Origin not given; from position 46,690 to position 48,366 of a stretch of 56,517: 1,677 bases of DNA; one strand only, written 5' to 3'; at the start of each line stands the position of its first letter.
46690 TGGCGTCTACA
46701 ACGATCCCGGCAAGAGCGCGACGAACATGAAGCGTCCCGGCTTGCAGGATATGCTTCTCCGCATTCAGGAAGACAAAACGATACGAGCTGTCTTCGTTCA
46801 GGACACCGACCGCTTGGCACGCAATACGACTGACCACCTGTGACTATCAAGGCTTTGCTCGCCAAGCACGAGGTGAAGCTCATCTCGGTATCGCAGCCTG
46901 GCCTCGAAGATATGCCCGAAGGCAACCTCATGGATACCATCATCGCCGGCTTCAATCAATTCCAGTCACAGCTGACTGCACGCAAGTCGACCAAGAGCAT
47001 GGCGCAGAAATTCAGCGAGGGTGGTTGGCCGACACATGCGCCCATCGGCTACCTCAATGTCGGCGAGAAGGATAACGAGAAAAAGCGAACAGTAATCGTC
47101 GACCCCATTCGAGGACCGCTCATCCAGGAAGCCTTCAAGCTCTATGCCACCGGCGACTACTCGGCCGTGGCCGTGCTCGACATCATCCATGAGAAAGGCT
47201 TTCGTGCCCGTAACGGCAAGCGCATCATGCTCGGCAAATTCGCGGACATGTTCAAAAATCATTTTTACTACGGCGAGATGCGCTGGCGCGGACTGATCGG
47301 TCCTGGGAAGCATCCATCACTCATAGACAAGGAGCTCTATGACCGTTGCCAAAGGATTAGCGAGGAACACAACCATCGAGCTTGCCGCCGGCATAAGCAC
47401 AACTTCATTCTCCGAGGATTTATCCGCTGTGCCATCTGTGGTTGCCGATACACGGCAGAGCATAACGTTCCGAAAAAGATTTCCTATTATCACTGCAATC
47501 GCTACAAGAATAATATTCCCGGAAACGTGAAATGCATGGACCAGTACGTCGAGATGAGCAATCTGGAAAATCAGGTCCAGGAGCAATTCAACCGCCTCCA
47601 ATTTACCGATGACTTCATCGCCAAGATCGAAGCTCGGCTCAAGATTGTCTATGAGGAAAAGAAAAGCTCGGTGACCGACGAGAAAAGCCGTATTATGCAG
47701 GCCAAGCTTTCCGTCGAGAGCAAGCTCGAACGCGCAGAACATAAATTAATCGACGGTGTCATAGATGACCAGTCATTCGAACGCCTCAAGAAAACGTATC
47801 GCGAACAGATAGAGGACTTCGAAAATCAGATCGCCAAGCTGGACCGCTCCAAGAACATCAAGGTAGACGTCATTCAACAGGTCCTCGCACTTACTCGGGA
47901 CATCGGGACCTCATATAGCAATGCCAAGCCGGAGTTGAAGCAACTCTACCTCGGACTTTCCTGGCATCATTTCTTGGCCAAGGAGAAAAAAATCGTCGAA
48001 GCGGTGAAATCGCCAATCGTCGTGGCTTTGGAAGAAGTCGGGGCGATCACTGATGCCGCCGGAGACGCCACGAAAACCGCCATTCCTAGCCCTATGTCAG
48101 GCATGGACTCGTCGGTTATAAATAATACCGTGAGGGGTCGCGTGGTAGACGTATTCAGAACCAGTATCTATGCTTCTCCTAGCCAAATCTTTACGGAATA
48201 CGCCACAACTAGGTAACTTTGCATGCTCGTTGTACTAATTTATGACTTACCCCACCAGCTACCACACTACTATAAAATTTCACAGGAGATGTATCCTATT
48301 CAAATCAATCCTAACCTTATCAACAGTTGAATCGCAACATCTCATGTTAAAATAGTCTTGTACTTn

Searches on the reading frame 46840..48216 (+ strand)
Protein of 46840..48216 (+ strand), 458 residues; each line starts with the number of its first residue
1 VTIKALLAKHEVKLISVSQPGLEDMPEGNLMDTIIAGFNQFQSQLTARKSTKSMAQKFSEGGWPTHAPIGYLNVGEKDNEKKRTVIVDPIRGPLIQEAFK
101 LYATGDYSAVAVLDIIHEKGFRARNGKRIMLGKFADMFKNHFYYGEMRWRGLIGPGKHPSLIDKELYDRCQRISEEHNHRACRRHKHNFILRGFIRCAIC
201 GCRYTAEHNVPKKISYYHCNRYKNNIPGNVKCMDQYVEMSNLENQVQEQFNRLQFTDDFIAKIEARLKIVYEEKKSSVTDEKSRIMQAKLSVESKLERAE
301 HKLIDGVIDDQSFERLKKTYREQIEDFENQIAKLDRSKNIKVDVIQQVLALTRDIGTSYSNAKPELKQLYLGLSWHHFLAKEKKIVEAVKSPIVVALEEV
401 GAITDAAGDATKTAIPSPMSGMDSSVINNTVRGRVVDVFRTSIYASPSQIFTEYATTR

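Call 3: search_protein_families(library=pfam, proteins=[window:46840-48216:+], max_evalue=0.1)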
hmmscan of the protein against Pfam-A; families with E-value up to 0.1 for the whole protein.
window:46840-48216:+ (458 aa): 4 families
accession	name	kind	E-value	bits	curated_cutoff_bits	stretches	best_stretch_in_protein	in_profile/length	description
PF07508.19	Recombinase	-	4.7e-10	40.1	21.1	1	92-175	4-100/102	Recombinase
PF13408.12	Zn_ribbon_recom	-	3.8e-09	37.2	25.3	1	190-249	1-56/58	Recombinase zinc beta ribbon domain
PF00239.26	Resolvase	-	0.00013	22.6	23.3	1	2-63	84-145/145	Resolvase, N terminal domain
PF11483.13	DUF3209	-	0.0012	19.7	25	1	286-379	26-117/124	Protein of unknown function (DUF3209)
